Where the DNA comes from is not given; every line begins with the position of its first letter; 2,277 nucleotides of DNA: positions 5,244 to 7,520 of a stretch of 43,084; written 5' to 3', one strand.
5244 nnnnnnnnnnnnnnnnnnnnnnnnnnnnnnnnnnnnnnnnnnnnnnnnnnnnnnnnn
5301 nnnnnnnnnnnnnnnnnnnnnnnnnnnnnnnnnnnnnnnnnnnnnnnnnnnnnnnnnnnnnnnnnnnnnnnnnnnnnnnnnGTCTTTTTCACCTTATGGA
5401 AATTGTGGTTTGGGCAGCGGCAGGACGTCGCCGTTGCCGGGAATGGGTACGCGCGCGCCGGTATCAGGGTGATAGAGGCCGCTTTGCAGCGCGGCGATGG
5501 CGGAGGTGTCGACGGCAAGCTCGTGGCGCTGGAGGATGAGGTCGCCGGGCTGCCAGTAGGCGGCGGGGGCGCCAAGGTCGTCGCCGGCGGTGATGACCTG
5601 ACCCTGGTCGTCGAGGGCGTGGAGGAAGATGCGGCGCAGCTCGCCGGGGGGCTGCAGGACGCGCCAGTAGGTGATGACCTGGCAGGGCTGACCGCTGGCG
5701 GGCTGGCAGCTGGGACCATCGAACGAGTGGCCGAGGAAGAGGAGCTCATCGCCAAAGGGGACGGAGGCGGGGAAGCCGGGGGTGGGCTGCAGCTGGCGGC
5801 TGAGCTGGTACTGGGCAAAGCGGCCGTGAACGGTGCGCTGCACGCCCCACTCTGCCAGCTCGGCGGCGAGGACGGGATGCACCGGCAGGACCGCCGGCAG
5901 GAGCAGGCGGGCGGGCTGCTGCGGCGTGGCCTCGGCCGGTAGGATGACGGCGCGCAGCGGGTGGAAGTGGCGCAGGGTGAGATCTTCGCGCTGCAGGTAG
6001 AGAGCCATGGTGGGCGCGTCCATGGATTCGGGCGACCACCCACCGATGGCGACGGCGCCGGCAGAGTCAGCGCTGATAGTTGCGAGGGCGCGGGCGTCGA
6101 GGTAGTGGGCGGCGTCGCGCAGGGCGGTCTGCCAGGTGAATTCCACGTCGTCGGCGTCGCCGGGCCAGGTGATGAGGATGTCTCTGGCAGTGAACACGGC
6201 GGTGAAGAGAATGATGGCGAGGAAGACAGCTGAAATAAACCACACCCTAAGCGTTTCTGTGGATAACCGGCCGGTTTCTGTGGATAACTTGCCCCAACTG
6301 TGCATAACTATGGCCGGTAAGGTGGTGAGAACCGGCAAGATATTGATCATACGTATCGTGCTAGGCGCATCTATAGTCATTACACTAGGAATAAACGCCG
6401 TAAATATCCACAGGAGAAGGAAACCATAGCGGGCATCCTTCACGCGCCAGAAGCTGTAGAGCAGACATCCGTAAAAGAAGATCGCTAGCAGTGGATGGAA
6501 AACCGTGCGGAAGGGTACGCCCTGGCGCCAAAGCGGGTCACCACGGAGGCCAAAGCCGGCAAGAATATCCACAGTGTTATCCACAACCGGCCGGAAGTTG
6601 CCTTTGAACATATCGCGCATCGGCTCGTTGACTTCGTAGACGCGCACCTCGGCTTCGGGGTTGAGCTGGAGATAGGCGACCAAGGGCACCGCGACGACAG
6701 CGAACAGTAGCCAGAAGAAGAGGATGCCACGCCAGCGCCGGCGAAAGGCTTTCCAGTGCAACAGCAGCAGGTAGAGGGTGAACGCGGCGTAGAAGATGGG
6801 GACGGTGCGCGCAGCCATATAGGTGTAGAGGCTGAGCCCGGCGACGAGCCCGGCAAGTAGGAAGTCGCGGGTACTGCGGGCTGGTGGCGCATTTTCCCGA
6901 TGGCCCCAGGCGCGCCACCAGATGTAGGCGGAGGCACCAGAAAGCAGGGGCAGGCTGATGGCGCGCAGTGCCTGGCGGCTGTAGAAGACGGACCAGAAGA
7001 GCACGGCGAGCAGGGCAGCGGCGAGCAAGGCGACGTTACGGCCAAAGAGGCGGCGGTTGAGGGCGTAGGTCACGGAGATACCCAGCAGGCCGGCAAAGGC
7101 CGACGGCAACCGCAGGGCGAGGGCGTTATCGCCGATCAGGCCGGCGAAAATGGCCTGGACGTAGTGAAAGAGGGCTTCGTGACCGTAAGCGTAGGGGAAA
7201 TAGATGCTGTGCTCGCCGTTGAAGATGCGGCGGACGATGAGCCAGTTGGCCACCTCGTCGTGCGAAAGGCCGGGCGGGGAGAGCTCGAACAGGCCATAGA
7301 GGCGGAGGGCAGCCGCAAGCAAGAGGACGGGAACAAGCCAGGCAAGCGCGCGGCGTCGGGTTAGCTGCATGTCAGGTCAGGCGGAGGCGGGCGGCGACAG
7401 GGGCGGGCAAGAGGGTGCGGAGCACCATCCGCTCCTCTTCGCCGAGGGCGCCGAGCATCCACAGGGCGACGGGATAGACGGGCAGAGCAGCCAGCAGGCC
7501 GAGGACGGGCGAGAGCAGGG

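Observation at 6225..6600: Cluster of consensus DnaA boxes inside a low-GC patch of a glycosyltransferase coding sequence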

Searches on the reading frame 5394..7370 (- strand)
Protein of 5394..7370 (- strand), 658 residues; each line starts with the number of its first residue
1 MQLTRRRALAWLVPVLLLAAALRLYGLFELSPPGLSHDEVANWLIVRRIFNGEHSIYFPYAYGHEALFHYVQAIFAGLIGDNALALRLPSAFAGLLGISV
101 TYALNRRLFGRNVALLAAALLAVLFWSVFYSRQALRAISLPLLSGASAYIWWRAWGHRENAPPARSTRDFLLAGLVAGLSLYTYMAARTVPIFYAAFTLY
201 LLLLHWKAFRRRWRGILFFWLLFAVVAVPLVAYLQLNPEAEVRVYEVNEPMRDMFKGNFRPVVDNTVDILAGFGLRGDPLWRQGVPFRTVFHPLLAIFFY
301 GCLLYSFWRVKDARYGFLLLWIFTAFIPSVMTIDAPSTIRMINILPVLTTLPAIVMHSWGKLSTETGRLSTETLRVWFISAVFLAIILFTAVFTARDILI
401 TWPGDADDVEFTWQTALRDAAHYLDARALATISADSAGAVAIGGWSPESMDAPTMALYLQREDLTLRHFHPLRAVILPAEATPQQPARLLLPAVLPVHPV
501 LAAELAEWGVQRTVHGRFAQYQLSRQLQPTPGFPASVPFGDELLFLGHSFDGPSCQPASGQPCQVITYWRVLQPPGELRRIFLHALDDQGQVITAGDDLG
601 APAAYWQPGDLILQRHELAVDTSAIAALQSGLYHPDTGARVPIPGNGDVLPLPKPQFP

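Call 7: search_protein_families(library=pfam, proteins=[window:5394-7370:-])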
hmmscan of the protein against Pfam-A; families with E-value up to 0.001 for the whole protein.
window:5394-7370:- (658 aa): 2 families
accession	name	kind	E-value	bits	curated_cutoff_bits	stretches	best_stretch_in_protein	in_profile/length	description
PF13231.12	PMT_2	-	1.8e-13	51.4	26.1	1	67-229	5-156/160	Dolichyl-phosphate-mannose-protein mannosyltransferase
PF02366.24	PMT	-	4e-06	27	22.7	1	76-235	75-235/245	Dolichyl-phosphate-mannose-protein mannosyltransferase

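Call 9: find_homologous_proteins(query=window:5394-7370:-)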
Query window:5394-7370:- (658 aa): 616 proteins with E <= 0.001 among 8000 candidates; the best 120 are listed.
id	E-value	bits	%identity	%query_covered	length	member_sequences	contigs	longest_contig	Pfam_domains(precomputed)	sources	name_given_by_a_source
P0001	0.0e+0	1495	100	100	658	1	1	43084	PF02366.25,PF13231.13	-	-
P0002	0.0e+0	1318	87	100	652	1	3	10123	PF10101.15,PF13231.13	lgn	-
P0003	0.0e+0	1143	78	99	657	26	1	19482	PF13231.13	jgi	-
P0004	0.0e+0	1138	77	99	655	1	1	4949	PF13231.13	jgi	jgi:4-amino-4-deoxy-L-arabinose transferase-like glycosyltransferase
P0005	0.0e+0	1135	77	99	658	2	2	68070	PF13231.13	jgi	jgi:4-amino-4-deoxy-L-arabinose transferase-like glycosyltransferase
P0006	0.0e+0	1126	76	99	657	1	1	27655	PF13231.13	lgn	-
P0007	0.0e+0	1106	76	99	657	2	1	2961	PF13231.13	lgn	-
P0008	0.0e+0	1056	72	99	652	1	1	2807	PF13231.13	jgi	jgi:4-amino-4-deoxy-L-arabinose transferase-like glycosyltransferase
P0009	1.1e-264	898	64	99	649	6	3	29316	PF13231.13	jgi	jgi:4-amino-4-deoxy-L-arabinose transferase-like glycosyltransferase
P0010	4.2e-259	880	63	97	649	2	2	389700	PF13231.13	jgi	jgi:4-amino-4-deoxy-L-arabinose transferase-like glycosyltransferase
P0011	2.6e-254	864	63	97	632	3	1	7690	PF13231.13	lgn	-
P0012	3.4e-221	755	56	98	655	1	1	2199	PF13231.13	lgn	-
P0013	5.2e-221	754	57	96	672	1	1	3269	PF13231.13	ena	-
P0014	6.6e-221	754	79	67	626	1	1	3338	PF13231.13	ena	-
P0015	2.1e-219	749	56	98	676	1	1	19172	PF13231.13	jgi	-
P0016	2.4e-219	748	55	99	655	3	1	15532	PF13231.13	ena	-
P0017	1.3e-217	743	60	88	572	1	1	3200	PF02366.25,PF13231.13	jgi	jgi:hypothetical protein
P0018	2.1e-217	742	56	98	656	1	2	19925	PF13231.13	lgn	-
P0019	2.4e-216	738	56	98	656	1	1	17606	PF13231.13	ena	-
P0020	1.8e-212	726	56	97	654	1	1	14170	PF13231.13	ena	-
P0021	1.0e-203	697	54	98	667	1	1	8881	PF13231.13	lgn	-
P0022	2.6e-202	692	52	96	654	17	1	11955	PF13231.13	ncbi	-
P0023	2.7e-202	692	55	94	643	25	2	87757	PF13231.13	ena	-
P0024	2.2e-201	689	53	96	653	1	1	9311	PF13231.13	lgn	-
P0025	1.8e-200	686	52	99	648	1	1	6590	PF13231.13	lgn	-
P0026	4.5e-200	685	51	99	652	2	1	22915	PF13231.13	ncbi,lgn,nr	ncbi:MAG TPA: glycosyltransferase family 39 protein [Candidatus Sulfomarinibacteraceae bacterium]|nr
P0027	8.5e-200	684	53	98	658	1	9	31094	PF13231.13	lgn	-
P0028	1.8e-195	670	50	100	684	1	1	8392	PF13231.13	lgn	-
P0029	9.2e-195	667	51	98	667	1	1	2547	PF13231.13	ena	-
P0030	4.4e-194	665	52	95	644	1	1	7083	PF13231.13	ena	-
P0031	6.9e-193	661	51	95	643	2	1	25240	PF13231.13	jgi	jgi:4-amino-4-deoxy-L-arabinose transferase-like glycosyltransferase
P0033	5.6e-192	658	51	98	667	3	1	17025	PF02366.25,PF13231.13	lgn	-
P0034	5.8e-192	658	51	96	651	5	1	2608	PF13231.13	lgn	-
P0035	7.6e-192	658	51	98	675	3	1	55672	PF13231.13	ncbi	ncbi:MAG: ArnT family glycosyltransferase [bacterium]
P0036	6.1e-191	655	50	99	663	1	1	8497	PF13231.13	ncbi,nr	ncbi:MAG: hypothetical protein BMS9Abin02_1119 [Anaerolineae bacterium]|nr:MAG: hypothetical protein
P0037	1.3e-190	653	51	97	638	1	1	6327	PF13231.13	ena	-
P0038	3.1e-190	652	50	97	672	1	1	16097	PF13231.13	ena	-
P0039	1.1e-189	650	51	95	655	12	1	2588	PF02366.25,PF13231.13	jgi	jgi:4-amino-4-deoxy-L-arabinose transferase-like glycosyltransferase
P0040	1.3e-189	650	51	94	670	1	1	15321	PF13231.13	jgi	jgi:4-amino-4-deoxy-L-arabinose transferase-like glycosyltransferase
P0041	1.9e-189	650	48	95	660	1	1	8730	PF13231.13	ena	-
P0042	7.1e-189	648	50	95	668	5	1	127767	PF02366.25,PF13231.13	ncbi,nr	ncbi:MAG: glycosyltransferase family 39 protein [Chloroflexi bacterium]|nr:glycosyltransferase famil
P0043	9.6e-188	644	50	94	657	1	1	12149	PF02366.25,PF13231.13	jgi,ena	-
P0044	3.1e-186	639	49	99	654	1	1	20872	PF13231.13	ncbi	-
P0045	5.5e-186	638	50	96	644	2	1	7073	PF02366.25,PF13231.13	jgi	jgi:4-amino-4-deoxy-L-arabinose transferase-like glycosyltransferase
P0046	5.6e-186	638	50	95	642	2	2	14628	PF13231.13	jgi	jgi:4-amino-4-deoxy-L-arabinose transferase-like glycosyltransferase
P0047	1.0e-185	637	49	95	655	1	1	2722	PF02366.25,PF13231.13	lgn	-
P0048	1.4e-185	637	51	97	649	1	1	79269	PF13231.13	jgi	jgi:4-amino-4-deoxy-L-arabinose transferase-like glycosyltransferase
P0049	2.3e-185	636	49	96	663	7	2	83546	PF13231.13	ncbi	-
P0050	2.6e-185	636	52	94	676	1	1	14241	PF13231.13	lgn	-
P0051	3.2e-185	636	49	98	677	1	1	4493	PF13231.13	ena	-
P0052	7.5e-185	634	48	99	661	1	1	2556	PF13231.13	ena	-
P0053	1.4e-184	634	51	97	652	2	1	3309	PF13231.13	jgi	jgi:4-amino-4-deoxy-L-arabinose transferase-like glycosyltransferase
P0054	1.4e-184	634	51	95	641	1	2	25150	PF13231.13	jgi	jgi:4-amino-4-deoxy-L-arabinose transferase-like glycosyltransferase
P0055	1.7e-184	633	50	98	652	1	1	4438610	PF13231.13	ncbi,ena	-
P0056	7.2e-184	631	51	93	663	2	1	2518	PF02366.25,PF13231.13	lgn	-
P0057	1.5e-183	630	50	94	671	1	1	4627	PF13231.13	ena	-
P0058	2.5e-183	629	50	94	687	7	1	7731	PF02366.25,PF13231.13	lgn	-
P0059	6.9e-183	628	52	95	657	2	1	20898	PF13231.13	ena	-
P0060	8.4e-183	628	48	97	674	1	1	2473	PF13231.13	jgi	-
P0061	9.7e-183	627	50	95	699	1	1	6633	PF13231.13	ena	-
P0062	1.6e-182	627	50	98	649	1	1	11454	PF13231.13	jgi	jgi:4-amino-4-deoxy-L-arabinose transferase-like glycosyltransferase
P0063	2.5e-182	626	49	98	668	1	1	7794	PF13231.13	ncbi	ncbi:MAG: glycosyltransferase family 39 protein [Candidatus Promineifilaceae bacterium]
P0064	2.7e-182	626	47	97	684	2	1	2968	PF13231.13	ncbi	-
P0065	3.9e-182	625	48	96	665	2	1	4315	PF13231.13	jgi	-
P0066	5.7e-182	625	49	97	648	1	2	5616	PF13231.13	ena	-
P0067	1.2e-181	624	48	96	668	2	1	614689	PF13231.13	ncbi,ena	-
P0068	2.8e-181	623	48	98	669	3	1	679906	PF13231.13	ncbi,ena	-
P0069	3.7e-181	622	50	98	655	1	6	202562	PF13231.13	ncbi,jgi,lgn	-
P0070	4.2e-181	622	51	96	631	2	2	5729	PF13231.13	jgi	jgi:4-amino-4-deoxy-L-arabinose transferase-like glycosyltransferase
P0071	7.4e-181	621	51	98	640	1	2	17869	PF13231.13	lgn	-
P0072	1.1e-180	621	48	97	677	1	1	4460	PF13231.13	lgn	-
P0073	1.2e-180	620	49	95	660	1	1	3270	PF13231.13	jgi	-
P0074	1.4e-179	617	48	95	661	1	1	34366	PF13231.13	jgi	jgi:4-amino-4-deoxy-L-arabinose transferase-like glycosyltransferase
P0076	1.5e-179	617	48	96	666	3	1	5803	PF13231.13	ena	-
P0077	3.6e-179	616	50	96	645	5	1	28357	PF13231.13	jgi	jgi:4-amino-4-deoxy-L-arabinose transferase-like glycosyltransferase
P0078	4.5e-179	615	47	98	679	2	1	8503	PF13231.13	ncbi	-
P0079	9.1e-179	614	48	99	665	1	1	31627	PF13231.13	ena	-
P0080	1.4e-178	614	48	99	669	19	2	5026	PF02366.25,PF13231.13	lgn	-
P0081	2.1e-178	613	50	97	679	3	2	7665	PF13231.13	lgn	-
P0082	2.3e-178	613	48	97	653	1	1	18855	PF02366.25,PF13231.13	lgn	-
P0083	2.4e-178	613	50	95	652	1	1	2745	PF13231.13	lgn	-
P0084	2.5e-178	613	48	95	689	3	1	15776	PF13231.13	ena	-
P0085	5.7e-178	612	50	97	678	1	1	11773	PF13231.13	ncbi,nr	ncbi:MAG: glycosyltransferase family 39 protein [Anaerolineae bacterium]|nr:glycosyltransferase fami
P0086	8.1e-178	611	49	95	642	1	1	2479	PF13231.13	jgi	jgi:4-amino-4-deoxy-L-arabinose transferase-like glycosyltransferase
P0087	1.0e-177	611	50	97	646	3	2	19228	PF02366.25,PF13231.13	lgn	-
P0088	1.3e-177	610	50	96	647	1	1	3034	PF13231.13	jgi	jgi:4-amino-4-deoxy-L-arabinose transferase-like glycosyltransferase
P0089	1.8e-177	610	48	98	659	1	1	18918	PF13231.13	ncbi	-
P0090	1.8e-177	610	50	95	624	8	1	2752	PF13231.13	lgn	-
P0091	2.5e-177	610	50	96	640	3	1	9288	PF13231.13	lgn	-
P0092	2.9e-177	609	51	95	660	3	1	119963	PF13231.13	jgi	jgi:4-amino-4-deoxy-L-arabinose transferase-like glycosyltransferase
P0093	4.4e-177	609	47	97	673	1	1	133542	PF13231.13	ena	-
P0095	5.0e-177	609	47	97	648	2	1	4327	PF13231.13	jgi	jgi:4-amino-4-deoxy-L-arabinose transferase-like glycosyltransferase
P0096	5.4e-177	608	49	96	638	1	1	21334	PF13231.13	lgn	-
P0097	1.2e-176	607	48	96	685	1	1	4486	PF13231.13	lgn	-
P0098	1.5e-176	607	48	97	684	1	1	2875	PF13231.13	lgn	-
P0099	3.3e-176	606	49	94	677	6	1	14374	PF13231.13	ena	-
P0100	3.9e-176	606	49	99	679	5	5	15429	PF13231.13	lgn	-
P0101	5.8e-176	605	48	97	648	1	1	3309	PF02366.25,PF13231.13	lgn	-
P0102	6.9e-176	605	47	98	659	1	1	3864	PF13231.13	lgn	-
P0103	8.0e-176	605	48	95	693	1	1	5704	PF13231.13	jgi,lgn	jgi:4-amino-4-deoxy-L-arabinose transferase-like glycosyltransferase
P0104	8.3e-176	605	49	97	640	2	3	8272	PF13231.13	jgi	jgi:4-amino-4-deoxy-L-arabinose transferase-like glycosyltransferase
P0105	9.3e-176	604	48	94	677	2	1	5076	PF13231.13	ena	-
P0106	9.7e-176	604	50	96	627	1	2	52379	PF02366.25,PF13231.13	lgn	-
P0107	1.7e-175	604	46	97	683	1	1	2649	PF13231.13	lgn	-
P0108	2.2e-175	603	48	97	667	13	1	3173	PF13231.13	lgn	-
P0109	2.5e-175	603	47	98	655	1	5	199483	PF02366.25,PF13231.13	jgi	jgi:4-amino-4-deoxy-L-arabinose transferase-like glycosyltransferase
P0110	4.4e-175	602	49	95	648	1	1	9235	PF13231.13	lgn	-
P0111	4.5e-175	602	48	99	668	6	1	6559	PF13231.13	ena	-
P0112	5.3e-175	602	47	97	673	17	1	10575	PF13231.13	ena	-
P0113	5.6e-175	602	49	97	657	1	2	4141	PF13231.13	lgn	-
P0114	6.3e-175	602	48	97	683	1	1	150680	PF13231.13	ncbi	ncbi:MAG: glycosyltransferase family 39 protein [Candidatus Promineifilaceae bacterium]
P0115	7.2e-175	601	47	94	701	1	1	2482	PF13231.13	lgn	-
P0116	7.8e-175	601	48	97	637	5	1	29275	PF13231.13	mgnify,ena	mgnify:FL=1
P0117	8.6e-175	601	47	96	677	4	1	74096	PF13231.13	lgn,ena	-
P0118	1.3e-174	601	48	97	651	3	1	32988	PF02366.25,PF13231.13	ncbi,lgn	-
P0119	1.4e-174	600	47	94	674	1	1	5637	PF13231.13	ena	-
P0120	2.2e-174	600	49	93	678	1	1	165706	PF13231.13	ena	-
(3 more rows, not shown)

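Call 12: find_related_loci(query=A1, collection=genome_contigs, flank=10000)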
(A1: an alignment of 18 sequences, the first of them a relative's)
Query A1 (658 aa) in genome_contigs; peptide patterns used: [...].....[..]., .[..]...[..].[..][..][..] (x = any residue, [..] = any of these).
168 stretches matched a pattern; 146 encode a relative of the query (tblastn E <= 1e-3); the best 80 are kept; 80 distinct loci.
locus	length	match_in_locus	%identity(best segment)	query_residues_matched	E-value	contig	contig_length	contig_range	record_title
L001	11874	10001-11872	79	1-633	0e+0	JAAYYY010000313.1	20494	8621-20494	MAG: Chloroflexota bacterium isolate AS06rmzACSIP_272 224986_AS06, whole genome shotgun sequence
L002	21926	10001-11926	63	1-653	0e+0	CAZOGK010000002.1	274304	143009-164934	MAG TPA_asm: uncultured Ardenticatenaceae bacterium isolate binchicken_co350_199 genome assembly, contig: NODE_23_length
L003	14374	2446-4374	55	3-655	0e+0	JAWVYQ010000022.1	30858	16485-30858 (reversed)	MAG: Candidatus Promineifilaceae bacterium isolate HN14.bin.7 k141_1759383_length_30858_cov_50.1107, whole genome shotgu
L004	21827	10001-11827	55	26-643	0e+0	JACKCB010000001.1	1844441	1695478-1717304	MAG: Ardenticatenaceae bacterium isolate HK-STAS-CHLO-36 HK-STAS-CHLO-36_1, whole genome shotgun sequence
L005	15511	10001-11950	51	3-656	0e+0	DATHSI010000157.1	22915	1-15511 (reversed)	MAG TPA_asm: Candidatus Sulfomarinibacteraceae bacterium isolate SMAG_U16047 k141_20918, whole genome shotgun sequence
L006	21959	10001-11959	51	12-648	0e+0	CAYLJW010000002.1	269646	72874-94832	MAG TPA_asm: uncultured Ardenticatenaceae bacterium isolate binchicken_co350_185 genome assembly, contig: NODE_24_length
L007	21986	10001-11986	51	3-648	0e+0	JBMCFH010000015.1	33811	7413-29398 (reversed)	MAG: Chloroflexota bacterium isolate C5M10_3 NODE_321_length_33811_cov_19.969457, whole genome shotgun sequence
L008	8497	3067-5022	50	5-658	0e+0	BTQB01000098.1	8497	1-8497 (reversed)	MAG: Anaerolineae bacterium BMS9Abin02 DNA, NODE_3063_length_8497, whole genome shotgun sequence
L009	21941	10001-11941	49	5-653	0e+0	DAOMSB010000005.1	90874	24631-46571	MAG TPA_asm: Promineifilum sp. isolate AMR_MDS_5793 NODE_55_length_90874_cov_20.254804, whole genome shotgun sequence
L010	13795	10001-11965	48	12-641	0e+0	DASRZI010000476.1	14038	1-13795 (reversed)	MAG TPA_asm: Candidatus Zixiibacteriota bacterium isolate SMAG_U14180 k141_4744863, whole genome shotgun sequence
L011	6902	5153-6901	52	1-605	0e+0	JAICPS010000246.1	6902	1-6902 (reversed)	MAG: Anaerolineae bacterium isolate TY_FP_2_bin.36 k141_2505918_length_6902_cov_9.9707, whole genome shotgun sequence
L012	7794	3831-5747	49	11-655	0e+0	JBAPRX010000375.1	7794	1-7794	MAG: Candidatus Promineifilaceae bacterium isolate MFD01065_ilm_asm_bin18 k127_311729, whole genome shotgun sequence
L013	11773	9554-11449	50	7-641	0e+0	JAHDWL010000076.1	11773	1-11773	MAG: Anaerolineae bacterium isolate CHL10 NODE_5922_length_11773_cov_7.441970, whole genome shotgun sequence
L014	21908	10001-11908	48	23-655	0e+0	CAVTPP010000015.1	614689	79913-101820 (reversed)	MAG: uncultured Chloroflexia bacterium isolate MFD03804.bin.2.153 genome assembly, contig: contig_81491, whole genome sh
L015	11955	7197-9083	52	25-658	0e+0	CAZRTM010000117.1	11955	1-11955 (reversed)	MAG TPA_asm: uncultured Ardenticatenaceae bacterium isolate SRP263527_co1_253 genome assembly, contig: NODE_4630_length_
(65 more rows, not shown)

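Call 21: find_encoding_contigs(protein=P0055, flank=10000, max_places=2)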
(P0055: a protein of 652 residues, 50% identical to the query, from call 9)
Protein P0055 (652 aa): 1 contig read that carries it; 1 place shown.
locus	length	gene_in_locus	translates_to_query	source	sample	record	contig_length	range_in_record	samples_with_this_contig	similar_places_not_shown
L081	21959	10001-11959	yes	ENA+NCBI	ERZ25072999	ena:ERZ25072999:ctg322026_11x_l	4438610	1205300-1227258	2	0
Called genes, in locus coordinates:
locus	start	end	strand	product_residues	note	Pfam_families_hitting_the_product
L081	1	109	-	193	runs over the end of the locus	PF01330:RuvA_N, PF00633:HHH (faint), PF14520:HHH_5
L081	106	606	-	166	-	PF02075:RuvC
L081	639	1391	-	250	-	PF20772:TACO1_YebC_N, PF01709:Transcrip_reg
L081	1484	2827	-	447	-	PF00232:Glyco_hydro_1, PF00150:Cellulase (faint)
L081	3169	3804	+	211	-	PF02830:V4R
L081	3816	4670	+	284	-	PF00072:Response_reg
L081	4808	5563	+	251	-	PF00535:Glycos_transf_2, PF13641:Glyco_tranf_2_3 (weak)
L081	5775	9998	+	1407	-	PF01943:Polysacc_synt, PF13440:Polysacc_synt_3, PF01554:MatE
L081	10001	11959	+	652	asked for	PF13231:PMT_2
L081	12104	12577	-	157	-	PF03449:GreA_GreB_N, PF01272:GreA_GreB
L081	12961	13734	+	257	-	PF02517:Rce1-like (weak)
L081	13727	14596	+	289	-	-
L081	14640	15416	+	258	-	PF00378:ECH_1, PF16113:ECH_2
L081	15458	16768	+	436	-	PF14907:NTP_transf_5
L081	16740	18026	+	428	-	PF01943:Polysacc_synt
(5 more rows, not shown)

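Call 50: find_encoding_contigs(protein=P0002, flank=10000, max_places=1)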
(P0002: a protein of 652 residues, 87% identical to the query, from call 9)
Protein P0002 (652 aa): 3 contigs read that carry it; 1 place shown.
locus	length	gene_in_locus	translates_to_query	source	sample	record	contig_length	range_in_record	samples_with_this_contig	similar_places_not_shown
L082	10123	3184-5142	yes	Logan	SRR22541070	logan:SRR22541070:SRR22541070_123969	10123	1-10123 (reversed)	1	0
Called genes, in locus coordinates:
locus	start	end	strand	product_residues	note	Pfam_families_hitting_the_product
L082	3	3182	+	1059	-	?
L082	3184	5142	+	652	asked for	PF10101:DUF2339 (weak), PF13231:PMT_2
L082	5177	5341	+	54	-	-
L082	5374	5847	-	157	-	PF03449:GreA_GreB_N, PF01272:GreA_GreB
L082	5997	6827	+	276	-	PF02517:Rce1-like (weak)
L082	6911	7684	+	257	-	PF00378:ECH_1, PF16113:ECH_2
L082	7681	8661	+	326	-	PF02826:2-Hacid_dh_C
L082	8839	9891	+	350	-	PF09594:GT87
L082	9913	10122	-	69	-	?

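Call 51: find_encoding_contigs(protein=P0005, flank=10000, max_places=1)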
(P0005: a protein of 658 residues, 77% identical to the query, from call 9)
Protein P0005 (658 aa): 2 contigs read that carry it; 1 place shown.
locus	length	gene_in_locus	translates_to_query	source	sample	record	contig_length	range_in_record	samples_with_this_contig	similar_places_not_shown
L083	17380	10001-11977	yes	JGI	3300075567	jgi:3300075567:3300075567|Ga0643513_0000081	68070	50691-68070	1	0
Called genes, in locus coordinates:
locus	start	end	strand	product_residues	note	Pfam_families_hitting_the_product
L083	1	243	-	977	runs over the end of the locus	PF02347:GDC-P, PF21478:GcvP2_C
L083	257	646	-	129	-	PF01597:GCV_H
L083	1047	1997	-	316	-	-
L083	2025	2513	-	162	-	PF02075:RuvC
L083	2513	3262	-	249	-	PF20772:TACO1_YebC_N, PF01709:Transcrip_reg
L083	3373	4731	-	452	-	PF00232:Glyco_hydro_1, PF00150:Cellulase (weak)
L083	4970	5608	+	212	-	-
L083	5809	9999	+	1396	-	PF01943:Polysacc_synt, PF13440:Polysacc_synt_3, PF03023:MurJ (weak), PF01554:MatE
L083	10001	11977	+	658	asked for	PF13231:PMT_2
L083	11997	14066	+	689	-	PF00654:Voltage_CLC, PF00571:CBS, PF02080:TrkA_C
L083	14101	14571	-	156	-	PF03449:GreA_GreB_N, PF01272:GreA_GreB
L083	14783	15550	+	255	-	PF02517:Rce1-like (weak)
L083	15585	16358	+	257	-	PF00378:ECH_1, PF16113:ECH_2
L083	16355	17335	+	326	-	PF02826:2-Hacid_dh_C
